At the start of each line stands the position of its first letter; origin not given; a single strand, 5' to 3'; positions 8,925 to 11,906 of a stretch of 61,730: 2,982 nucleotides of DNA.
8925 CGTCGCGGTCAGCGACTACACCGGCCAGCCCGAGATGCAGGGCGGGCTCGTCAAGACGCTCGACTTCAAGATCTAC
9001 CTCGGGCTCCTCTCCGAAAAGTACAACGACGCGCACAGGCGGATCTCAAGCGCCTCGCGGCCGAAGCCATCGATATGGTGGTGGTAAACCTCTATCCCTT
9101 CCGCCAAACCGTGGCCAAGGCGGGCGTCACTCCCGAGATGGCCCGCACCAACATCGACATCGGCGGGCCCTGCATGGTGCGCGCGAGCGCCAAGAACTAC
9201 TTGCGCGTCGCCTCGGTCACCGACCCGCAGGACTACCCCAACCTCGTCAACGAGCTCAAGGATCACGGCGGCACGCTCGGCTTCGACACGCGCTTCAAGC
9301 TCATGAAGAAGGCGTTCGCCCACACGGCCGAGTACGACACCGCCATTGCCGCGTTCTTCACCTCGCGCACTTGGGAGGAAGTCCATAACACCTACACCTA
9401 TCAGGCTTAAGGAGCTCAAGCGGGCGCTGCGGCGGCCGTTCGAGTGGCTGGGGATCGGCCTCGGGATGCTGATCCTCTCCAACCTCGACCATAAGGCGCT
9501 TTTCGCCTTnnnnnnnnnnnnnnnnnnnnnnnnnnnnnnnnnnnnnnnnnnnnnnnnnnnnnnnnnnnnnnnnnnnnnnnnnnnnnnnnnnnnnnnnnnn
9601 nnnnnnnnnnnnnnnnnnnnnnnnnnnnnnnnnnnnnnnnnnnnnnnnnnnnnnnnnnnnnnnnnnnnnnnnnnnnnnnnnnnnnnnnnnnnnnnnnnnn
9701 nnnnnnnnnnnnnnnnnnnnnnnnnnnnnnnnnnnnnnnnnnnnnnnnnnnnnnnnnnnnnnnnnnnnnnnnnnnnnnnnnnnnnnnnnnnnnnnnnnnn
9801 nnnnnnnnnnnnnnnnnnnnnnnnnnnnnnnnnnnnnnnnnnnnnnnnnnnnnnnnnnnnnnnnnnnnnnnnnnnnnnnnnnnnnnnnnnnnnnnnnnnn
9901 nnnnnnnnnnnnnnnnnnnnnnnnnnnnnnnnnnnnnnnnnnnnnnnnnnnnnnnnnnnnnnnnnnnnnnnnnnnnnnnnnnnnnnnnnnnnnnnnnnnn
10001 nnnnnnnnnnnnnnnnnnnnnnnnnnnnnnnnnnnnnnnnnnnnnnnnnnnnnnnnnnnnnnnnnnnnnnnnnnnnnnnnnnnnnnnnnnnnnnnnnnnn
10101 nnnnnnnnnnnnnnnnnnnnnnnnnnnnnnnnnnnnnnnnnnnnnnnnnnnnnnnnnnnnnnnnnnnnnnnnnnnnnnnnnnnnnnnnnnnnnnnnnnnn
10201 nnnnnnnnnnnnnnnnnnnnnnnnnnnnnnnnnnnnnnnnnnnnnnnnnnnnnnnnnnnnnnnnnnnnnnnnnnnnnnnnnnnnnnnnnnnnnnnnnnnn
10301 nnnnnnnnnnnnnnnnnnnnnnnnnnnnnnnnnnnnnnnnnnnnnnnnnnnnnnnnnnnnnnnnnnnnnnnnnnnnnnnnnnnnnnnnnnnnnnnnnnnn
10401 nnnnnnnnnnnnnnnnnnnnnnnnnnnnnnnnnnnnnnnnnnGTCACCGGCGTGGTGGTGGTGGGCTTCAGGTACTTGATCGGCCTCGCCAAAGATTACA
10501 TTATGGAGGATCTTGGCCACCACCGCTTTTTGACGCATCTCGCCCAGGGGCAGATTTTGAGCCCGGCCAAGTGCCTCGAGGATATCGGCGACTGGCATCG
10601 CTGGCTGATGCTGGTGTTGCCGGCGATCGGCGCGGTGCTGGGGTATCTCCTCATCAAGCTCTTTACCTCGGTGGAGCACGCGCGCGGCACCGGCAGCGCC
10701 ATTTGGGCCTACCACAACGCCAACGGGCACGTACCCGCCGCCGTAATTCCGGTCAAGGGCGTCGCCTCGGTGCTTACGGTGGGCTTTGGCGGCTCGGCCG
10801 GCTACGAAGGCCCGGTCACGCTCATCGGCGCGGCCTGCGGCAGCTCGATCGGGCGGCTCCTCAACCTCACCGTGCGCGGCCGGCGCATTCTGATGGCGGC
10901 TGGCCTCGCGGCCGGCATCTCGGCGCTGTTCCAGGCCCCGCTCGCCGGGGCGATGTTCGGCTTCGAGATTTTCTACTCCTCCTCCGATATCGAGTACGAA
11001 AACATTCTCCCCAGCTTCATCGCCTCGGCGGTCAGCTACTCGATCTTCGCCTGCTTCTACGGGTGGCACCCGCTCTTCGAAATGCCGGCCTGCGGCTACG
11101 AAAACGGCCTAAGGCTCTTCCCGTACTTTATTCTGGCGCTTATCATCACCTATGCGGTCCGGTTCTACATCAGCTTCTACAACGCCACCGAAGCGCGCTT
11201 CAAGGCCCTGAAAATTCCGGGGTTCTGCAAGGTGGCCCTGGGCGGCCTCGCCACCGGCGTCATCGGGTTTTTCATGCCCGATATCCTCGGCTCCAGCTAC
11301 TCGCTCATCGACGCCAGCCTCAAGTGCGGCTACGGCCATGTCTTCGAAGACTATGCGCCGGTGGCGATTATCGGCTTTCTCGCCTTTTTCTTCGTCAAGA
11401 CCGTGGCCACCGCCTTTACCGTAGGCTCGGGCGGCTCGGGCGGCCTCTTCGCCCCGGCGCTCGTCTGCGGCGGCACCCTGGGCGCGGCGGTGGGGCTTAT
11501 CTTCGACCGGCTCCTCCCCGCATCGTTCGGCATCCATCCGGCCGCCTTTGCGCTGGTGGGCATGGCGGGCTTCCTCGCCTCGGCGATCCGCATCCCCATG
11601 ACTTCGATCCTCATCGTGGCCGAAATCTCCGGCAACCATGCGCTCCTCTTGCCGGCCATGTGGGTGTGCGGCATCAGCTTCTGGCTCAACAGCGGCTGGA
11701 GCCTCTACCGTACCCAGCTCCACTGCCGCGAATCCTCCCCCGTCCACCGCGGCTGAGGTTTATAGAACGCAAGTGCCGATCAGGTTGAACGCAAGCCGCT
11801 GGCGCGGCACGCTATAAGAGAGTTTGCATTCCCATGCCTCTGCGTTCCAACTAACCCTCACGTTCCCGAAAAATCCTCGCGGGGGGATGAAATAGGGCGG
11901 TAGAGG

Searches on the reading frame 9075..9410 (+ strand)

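Call 89: search_protein_families(library=pfam, proteins=[window:9075-9410:+], max_evalue=0.001)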
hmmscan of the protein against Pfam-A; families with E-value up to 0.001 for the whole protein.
window:9075-9410:+ (111 aa): 1 family
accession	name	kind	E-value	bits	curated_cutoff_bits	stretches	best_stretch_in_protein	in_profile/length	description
PF01808.24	AICARFT_IMPCHas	-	4.3e-16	59.7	25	1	38-105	1-67/311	AICARFT/IMPCHase bienzyme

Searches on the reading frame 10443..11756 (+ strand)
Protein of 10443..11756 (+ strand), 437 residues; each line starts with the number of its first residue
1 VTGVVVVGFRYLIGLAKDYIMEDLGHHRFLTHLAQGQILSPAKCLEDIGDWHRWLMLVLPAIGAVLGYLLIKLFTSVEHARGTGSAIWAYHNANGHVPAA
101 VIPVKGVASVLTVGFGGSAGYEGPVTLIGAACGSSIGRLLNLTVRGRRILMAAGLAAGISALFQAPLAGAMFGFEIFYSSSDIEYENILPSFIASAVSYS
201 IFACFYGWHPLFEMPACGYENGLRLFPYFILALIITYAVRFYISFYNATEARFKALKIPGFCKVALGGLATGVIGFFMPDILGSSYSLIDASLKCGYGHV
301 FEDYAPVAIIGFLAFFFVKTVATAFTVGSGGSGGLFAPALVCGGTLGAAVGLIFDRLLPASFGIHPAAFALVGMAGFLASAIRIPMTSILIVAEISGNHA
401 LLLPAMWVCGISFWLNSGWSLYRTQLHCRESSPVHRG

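Call 89: search_protein_families(library=pfam, proteins=[window:10443-11756:+], max_evalue=0.001)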
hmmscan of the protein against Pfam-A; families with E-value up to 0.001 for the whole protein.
window:10443-11756:+ (437 aa): 1 family
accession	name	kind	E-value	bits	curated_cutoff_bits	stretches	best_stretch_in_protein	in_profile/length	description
PF00654.25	Voltage_CLC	-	1.2e-79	268.4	24.8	1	64-416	2-345/346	Voltage gated chloride channel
